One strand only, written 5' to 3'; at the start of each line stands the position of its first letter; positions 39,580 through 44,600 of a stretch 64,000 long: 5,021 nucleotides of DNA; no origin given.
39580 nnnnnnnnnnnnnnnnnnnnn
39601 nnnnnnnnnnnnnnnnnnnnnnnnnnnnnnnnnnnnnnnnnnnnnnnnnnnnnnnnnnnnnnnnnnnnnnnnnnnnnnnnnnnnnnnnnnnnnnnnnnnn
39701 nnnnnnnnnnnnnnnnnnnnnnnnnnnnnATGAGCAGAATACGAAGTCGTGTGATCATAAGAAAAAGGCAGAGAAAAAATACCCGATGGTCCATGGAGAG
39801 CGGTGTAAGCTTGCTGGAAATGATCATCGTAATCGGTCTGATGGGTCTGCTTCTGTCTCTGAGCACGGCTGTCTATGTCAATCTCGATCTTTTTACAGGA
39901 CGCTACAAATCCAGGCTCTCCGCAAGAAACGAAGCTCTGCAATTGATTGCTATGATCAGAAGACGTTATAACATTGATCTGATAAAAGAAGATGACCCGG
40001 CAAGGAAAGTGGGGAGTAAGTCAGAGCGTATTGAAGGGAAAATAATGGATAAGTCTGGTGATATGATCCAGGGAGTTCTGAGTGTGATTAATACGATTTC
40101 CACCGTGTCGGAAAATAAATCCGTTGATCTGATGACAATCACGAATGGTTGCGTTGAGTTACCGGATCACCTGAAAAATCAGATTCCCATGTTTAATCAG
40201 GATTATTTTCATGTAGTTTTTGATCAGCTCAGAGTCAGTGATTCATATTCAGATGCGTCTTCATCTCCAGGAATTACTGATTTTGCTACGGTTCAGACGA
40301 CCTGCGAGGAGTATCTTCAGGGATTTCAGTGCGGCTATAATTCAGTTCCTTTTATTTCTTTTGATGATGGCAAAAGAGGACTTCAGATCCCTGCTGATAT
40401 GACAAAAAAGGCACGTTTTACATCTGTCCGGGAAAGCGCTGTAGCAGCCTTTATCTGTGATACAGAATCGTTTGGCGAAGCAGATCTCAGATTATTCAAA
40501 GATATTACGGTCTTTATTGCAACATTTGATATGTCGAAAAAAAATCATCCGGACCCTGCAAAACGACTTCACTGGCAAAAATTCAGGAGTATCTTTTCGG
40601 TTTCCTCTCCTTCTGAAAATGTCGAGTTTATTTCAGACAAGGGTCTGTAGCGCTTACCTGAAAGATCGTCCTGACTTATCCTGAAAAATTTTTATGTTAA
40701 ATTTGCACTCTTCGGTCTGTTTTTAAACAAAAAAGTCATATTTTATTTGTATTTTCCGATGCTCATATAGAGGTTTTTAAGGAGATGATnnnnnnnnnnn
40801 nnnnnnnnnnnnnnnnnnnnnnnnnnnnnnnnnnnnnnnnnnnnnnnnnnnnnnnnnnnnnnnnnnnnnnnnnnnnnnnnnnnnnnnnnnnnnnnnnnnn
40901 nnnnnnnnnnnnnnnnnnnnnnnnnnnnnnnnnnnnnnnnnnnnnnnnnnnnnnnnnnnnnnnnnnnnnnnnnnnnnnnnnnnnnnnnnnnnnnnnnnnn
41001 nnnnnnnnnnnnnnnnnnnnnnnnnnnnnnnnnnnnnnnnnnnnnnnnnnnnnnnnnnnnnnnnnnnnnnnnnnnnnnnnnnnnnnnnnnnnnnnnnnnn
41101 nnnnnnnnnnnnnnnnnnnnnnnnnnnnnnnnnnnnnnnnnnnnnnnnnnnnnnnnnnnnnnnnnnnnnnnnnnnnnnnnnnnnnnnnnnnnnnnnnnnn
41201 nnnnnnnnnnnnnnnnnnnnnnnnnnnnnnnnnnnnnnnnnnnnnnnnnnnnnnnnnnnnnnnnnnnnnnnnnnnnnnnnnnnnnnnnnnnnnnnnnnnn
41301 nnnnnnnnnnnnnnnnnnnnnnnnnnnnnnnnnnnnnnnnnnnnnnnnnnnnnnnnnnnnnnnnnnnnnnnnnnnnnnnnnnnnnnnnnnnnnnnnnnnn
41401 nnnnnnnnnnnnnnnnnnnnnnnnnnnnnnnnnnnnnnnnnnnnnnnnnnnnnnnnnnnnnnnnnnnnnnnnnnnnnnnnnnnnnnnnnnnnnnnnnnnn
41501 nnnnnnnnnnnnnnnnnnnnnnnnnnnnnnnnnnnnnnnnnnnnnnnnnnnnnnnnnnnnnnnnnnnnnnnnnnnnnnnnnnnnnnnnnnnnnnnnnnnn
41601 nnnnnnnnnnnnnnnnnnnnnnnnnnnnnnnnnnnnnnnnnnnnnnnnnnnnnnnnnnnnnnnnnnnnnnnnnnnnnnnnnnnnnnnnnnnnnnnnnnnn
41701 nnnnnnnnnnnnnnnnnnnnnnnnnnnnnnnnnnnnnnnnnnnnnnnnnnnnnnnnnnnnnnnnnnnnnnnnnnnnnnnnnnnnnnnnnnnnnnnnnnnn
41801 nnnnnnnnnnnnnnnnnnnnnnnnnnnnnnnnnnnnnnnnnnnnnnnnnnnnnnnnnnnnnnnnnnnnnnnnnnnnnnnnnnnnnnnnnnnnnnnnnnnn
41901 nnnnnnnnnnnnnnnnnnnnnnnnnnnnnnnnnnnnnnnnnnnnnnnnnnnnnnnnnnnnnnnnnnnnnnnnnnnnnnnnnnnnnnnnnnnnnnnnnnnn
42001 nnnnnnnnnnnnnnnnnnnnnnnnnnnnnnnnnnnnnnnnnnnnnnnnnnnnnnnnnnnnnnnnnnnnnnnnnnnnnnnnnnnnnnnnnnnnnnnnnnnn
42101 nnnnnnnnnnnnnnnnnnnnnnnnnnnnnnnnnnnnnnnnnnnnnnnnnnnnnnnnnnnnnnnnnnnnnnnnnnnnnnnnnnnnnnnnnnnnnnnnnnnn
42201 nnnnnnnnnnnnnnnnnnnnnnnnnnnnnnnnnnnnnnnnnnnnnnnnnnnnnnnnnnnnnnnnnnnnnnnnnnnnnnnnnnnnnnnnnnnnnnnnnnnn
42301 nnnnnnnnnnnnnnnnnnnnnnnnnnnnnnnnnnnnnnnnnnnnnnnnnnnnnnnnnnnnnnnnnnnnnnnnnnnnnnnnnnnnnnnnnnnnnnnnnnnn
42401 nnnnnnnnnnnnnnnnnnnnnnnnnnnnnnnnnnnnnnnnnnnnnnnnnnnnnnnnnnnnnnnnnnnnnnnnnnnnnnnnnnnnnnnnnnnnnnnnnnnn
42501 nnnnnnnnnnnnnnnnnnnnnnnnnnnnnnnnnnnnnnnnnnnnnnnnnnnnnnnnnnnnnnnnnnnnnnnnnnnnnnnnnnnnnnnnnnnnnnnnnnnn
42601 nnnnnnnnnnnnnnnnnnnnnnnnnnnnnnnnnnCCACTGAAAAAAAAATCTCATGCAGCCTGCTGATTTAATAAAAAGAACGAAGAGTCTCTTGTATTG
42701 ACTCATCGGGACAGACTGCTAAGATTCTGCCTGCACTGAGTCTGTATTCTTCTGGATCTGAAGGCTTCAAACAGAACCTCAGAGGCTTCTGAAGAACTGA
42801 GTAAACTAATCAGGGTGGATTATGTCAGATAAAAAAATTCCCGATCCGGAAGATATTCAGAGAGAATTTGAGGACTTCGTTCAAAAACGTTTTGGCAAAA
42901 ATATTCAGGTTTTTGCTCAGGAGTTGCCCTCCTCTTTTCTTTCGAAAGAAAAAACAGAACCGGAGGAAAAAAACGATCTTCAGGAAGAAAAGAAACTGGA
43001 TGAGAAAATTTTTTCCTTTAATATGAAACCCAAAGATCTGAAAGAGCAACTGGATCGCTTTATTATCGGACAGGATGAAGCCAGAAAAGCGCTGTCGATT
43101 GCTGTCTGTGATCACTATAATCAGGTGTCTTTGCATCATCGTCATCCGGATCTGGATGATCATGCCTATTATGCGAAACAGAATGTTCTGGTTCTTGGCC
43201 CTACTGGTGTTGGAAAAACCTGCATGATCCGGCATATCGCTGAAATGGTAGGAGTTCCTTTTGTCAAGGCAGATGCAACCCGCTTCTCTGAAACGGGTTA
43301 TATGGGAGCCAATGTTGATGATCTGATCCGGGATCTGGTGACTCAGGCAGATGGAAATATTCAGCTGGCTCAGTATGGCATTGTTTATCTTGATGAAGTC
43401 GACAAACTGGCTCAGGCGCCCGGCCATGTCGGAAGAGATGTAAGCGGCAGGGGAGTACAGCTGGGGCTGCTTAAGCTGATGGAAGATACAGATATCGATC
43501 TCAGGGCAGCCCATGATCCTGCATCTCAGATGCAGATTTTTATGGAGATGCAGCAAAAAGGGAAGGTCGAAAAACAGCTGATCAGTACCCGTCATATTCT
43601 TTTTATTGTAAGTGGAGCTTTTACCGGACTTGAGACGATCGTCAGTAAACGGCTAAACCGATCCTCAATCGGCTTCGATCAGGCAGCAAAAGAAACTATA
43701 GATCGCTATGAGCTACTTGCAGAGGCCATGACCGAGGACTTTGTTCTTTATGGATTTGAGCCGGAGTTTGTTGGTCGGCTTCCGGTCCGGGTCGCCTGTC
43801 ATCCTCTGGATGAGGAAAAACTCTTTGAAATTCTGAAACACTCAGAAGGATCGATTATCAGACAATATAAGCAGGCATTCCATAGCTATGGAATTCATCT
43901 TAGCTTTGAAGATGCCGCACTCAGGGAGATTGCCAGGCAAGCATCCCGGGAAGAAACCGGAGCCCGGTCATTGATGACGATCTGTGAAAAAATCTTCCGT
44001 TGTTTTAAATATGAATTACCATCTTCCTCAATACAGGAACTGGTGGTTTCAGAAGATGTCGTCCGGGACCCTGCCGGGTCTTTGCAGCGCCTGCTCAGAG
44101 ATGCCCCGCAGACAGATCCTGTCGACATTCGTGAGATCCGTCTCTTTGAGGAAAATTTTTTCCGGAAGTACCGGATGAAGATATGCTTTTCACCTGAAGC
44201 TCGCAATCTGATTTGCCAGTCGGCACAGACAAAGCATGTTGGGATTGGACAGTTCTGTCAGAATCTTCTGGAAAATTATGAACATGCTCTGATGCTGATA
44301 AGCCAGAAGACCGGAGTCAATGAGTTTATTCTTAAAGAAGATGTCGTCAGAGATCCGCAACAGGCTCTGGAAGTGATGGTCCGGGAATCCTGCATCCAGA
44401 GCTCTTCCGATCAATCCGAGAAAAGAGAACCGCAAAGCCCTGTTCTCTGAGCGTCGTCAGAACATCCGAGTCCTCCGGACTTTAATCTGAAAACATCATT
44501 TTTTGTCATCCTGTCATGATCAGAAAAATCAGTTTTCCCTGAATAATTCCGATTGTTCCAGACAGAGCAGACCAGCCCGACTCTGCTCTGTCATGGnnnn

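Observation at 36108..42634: Orphan pilin-like operon built around a 902-aa pilin-like protein that ends in a Hint domain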

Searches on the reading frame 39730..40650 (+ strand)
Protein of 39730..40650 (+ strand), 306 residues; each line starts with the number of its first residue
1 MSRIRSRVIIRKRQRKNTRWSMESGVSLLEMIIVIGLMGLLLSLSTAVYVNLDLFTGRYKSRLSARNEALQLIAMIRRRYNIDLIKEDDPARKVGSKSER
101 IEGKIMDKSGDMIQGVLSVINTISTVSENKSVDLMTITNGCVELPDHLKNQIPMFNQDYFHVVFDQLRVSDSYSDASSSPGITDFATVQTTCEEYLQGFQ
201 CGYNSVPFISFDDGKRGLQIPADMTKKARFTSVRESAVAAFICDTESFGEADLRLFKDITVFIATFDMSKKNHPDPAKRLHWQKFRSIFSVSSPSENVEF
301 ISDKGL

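Call 3: search_protein_families(library=pfam, proteins=[window:39730-40650:+], max_evalue=1)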
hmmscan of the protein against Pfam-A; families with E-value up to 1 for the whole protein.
window:39730-40650:+ (306 aa): 1 family
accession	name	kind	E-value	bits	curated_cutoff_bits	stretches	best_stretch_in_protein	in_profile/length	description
PF07963.17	N_methyl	-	0.0039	17.2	21.2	1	21-44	2-25/27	Prokaryotic N-terminal methylation motif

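Call 4: search_protein_families(library=ncbifam, proteins=[window:39730-40650:+], max_evalue=1)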
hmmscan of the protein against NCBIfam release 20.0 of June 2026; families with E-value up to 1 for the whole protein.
window:39730-40650:+ (306 aa): 6 families
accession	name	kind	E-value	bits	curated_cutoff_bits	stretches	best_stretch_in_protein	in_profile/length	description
NF002526.0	PRK01966.1-2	equivalog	0.0069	15.3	449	1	211-264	258-311/362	D-alanine--D-alanine ligase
TIGR02532.1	IV_pilin_GFxxxE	domain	0.029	14.2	16.3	1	24-44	2-22/24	prepilin-type N-terminal cleavage/methylation domain-containing protein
TIGR01708.2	typeII_sec_gspH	equivalog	0.044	13.8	80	1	23-47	1-25/169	type II secretion system minor pseudopilin GspH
TIGR02596.1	TIGR02596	subfamily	0.15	12.1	70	1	28-49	3-24/196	Verru_Chthon cassette protein D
NF047827.1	T3SSXpsH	equivalog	0.18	11.6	160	1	25-48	2-25/145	type II secretion system protein XpsH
NF007800.0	PRK10506.1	equivalog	0.19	11.6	158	0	21-43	6-28/163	prepilin peptidase-dependent protein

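Call 55: search_solved_structures(query=A6, max_evalue=10)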
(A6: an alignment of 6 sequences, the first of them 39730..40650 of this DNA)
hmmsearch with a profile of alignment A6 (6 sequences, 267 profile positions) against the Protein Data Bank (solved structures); distinct sequences matched with E-value up to 10: 21.
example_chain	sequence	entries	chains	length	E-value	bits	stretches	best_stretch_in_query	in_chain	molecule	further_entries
9egp_A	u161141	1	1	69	2.6e-06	30.1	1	1-48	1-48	Geopilin domain 1 protein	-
9laa_A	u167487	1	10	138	1.1e-05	28.1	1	6-42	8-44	Type IV pilin protein PilA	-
7tgg_A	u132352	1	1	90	1.3e-05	27.8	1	1-38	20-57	Geopilin domain 1 protein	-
1oqw_A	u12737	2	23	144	0.0008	22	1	11-52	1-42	Fimbrial protein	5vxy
1ay2_A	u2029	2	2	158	0.0018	20.8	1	11-48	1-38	TYPE 4 PILIN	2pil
8tob_GA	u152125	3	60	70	0.0023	20.4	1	12-47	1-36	Fimbrial protein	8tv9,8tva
2hi2_A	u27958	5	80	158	0.0025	20.3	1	11-48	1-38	Fimbrial protein | PilA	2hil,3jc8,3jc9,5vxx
5kua_A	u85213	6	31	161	0.0029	20.1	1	11-47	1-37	pilin | Neisseria meningitidis PilE variant SB-GATDH | Neisseria meningitidis PilE, SB-DATDH variant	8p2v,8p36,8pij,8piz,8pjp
8tum_e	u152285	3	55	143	0.003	20.1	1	11-49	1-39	Type IV major pilin protein PilA | Pilin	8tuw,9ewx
8p3b_A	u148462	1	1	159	0.0032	20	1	11-47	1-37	Fimbrial protein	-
8tj2_C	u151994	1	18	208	0.0048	19.4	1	11-49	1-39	Type IV major pilin protein PilA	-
9lab_B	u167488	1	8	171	0.0088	18.6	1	6-39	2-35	MSHA major pilin subunit MshA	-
9xnc_G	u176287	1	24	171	0.018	17.5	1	10-45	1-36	Bacteria pilus (like)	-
3sok_A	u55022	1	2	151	0.018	17.5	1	11-43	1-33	Fimbrial protein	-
2m7g_A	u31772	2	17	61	0.021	17.3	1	11-40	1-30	Geopilin domain 1 protein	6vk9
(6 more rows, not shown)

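Call 100: list_cluster_members(proteins=[window:39730-40650:+, window:36108-37013:+, window:36123-37013:+, window:40790-42634:+, L004:8380-9204:+, L004:9201-9968:+, L008:5406-6290:+, L006:12458-13276:+, L005:7584-8462:+, L009:4085-4762:+])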
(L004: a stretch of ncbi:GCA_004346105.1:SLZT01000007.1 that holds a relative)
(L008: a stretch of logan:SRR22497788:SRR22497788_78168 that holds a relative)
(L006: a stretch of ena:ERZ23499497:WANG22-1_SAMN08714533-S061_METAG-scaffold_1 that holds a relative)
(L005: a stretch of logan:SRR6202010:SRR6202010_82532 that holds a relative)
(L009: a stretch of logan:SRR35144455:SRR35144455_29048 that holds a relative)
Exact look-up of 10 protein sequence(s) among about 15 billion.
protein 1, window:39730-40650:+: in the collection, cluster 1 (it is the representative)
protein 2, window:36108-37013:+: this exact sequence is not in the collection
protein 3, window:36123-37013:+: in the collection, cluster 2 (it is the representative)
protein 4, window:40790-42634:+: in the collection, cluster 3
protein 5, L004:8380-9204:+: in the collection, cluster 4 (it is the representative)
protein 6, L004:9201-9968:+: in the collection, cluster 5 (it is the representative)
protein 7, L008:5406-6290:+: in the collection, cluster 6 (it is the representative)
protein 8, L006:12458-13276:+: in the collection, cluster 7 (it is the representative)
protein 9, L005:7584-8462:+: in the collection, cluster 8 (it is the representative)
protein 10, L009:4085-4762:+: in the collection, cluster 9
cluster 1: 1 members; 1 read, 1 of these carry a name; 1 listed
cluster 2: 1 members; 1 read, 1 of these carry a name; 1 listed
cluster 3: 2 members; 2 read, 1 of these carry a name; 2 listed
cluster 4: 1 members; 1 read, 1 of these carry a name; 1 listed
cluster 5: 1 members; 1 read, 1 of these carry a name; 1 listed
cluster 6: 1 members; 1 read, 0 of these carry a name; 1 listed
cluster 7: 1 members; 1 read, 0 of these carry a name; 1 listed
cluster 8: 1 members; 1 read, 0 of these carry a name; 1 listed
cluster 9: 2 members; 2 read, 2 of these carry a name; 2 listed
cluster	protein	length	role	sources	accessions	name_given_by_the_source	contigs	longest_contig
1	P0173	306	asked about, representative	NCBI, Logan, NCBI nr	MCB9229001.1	MAG: hypothetical protein H6618_05260 [Deltaproteobacteria bacterium] | hypothetical protein [Deltaproteobacteria bacterium]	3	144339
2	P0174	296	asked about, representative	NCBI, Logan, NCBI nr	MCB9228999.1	MAG: hypothetical protein H6618_05250 [Deltaproteobacteria bacterium] | hypothetical protein [Deltaproteobacteria bacterium]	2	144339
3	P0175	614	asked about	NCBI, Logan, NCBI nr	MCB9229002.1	MAG: hypothetical protein H6618_05265 [Deltaproteobacteria bacterium] | hypothetical protein [Deltaproteobacteria bacterium]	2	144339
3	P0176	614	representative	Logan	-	-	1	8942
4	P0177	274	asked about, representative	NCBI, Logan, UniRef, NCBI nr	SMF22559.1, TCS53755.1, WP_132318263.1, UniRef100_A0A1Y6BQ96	hypothetical protein [Pseudobacteriovorax antillogorgiicola] | Uncharacterized protein n=1 Tax=Pseudobacteriovorax antillogorgiicola TaxID=1513793 ...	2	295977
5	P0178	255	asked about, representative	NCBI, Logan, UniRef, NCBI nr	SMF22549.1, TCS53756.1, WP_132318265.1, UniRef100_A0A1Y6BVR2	prepilin-type N-terminal cleavage/methylation domain-containing protein ... | Prepilin-type N-terminal cleavage/methylation domain-containing protein n=1 ...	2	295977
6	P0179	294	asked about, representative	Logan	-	-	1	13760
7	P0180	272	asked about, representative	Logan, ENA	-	-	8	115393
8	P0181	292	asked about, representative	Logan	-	-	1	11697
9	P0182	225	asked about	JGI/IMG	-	prepilin-type N-terminal cleavage/methylation domain-containing protein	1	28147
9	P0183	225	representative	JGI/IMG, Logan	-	prepilin-type N-terminal cleavage/methylation domain-containing protein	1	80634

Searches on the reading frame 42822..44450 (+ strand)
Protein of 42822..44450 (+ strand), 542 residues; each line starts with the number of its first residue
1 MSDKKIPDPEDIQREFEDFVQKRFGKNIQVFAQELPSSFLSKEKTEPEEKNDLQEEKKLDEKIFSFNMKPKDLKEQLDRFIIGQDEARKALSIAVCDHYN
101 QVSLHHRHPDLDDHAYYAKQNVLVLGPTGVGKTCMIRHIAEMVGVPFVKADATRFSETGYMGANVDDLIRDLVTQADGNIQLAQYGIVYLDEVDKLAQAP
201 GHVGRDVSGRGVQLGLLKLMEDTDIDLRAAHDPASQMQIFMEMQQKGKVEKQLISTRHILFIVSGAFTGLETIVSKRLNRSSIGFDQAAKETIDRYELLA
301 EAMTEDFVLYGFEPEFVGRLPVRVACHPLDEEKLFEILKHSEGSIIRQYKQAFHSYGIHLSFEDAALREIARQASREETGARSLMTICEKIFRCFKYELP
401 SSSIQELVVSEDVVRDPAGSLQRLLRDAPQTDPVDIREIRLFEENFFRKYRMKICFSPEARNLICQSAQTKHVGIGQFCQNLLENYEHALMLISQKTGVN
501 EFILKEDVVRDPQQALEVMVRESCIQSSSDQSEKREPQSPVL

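Call 3: search_protein_families(library=pfam, proteins=[window:42822-44450:+], max_evalue=1)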
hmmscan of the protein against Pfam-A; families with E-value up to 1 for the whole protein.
window:42822-44450:+ (542 aa): 25 families
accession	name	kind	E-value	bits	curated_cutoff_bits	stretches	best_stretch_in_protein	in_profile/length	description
PF07724.20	AAA_2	-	2.8e-24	86.5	27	1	120-322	4-165/166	AAA domain (Cdc48 subfamily)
PF00004.35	AAA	-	5.5e-13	49.9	21.2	1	122-226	1-98/131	ATPase family associated with various cellular activities (AAA)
PF10431.15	ClpB_D2-small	-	6.9e-08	32.9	21.9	1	329-389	1-57/81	C-terminal, D2-small domain, of ClpB protein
PF00493.29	MCM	-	1.7e-06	27.8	23.3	1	73-198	18-135/224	MCM P-loop domain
PF20030.5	bpMoxR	-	2.3e-05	24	27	1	116-193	28-106/205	MoxR domain in the MoxR-vWA-beta-propeller ternary systems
PF00158.32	Sigma54_activat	-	0.00014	22.1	20.2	1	117-197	20-106/168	Sigma-54 interaction domain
PF01078.27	Mg_chelatase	-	0.0002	21.3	20.3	0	119-143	22-46/207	Magnesium chelatase, subunit ChlI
PF13191.12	AAA_16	-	0.00025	22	32.6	1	119-200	24-109/167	AAA ATPase domain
PF07728.20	AAA_5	-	0.0012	19.3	22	1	121-196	1-78/139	AAA domain (dynein-related subfamily)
PF13401.12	AAA_22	-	0.0039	18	27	1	119-156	5-45/130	AAA domain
PF13173.12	AAA_14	-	0.0044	17.5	27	1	120-199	3-77/129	AAA domain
PF12775.13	AAA_7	-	0.0057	16.6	25.8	1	117-142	31-56/181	P-loop containing dynein motor region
PF05496.18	RuvB_N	-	0.016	15.5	27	1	82-167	10-81/159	Holliday junction DNA helicase RuvB P-loop domain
PF01695.23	IstB_IS21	-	0.016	15.2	24.1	1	118-145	91-114/238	IstB-like ATP binding protein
PF20720.3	nSTAND3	-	0.023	14.8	27.2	1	119-140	17-38/155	Novel STAND NTPase 3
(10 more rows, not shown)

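Call 4: search_protein_families(library=ncbifam, proteins=[window:42822-44450:+], max_evalue=1)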
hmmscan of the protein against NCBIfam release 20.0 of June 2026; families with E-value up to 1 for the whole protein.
window:42822-44450:+ (542 aa): 41 families (the best 25 are shown)
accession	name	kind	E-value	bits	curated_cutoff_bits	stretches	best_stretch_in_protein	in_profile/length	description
NF003745.1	PRK05342.1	equivalog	3.3e-102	342.5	359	1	54-417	47-402/418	ATP-dependent Clp protease ATP-binding subunit ClpX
TIGR00382.1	clpX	equivalog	2.2e-91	306.9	370.75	1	50-416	49-407/414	ATP-dependent protease ATP-binding subunit ClpX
TIGR00390.1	hslU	equivalog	1.5e-55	189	362.45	3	68-176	1-104/441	ATP-dependent protease ATPase subunit HslU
TIGR02639.1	ClpA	equivalog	4.4e-14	51.7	993.15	2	65-157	441-525/734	ATP-dependent Clp protease ATP-binding subunit ClpA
TIGR03345.1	VI_ClpV1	equivalog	1.9e-10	39.7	884.95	1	289-390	729-825/852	type VI secretion system ATPase TssH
TIGR03346.1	chaperone_ClpB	equivalog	3.4e-08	32.3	1232.1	2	284-388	718-818/853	ATP-dependent chaperone ClpB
NF008118.0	PRK10865.1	equivalog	2.1e-06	25.9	1417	2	303-385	740-818/857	ATP-dependent chaperone ClpB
NF003229.0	PRK04195.1-5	equivalog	3.9e-06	25.8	280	1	115-198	43-117/413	replication factor C large subunit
NF033607.0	disagg_AAA_ClpG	exception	8.6e-06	23.9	1900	2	72-152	585-652/932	AAA family protein disaggregase ClpG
NF033606.1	heat_AAA_ClpK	exception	1e-05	23.6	1900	2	72-194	606-725/949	heat shock survival AAA family ATPase ClpK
TIGR01241.2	FtsH_fam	equivalog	1.2e-05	24.3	600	1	121-200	197-270/598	ATP-dependent zinc metalloprotease FtsH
TIGR01243.1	CDC48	subfamily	1.3e-05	23.8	802.65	1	101-221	193-307/733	CDC48 family AAA ATPase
TIGR01242.2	TIGR01242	subfamily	1.4e-05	24.2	500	1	103-224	131-246/362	proteasome-activating nucleotidase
NF041006.2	cell_div_CdvC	equivalog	3e-05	23.1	650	1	48-210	79-225/370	cell division protein CdvC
NF003069.1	PRK03992.1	subfamily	6e-05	22.4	500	1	120-223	166-262/379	proteasome-activating nucleotidase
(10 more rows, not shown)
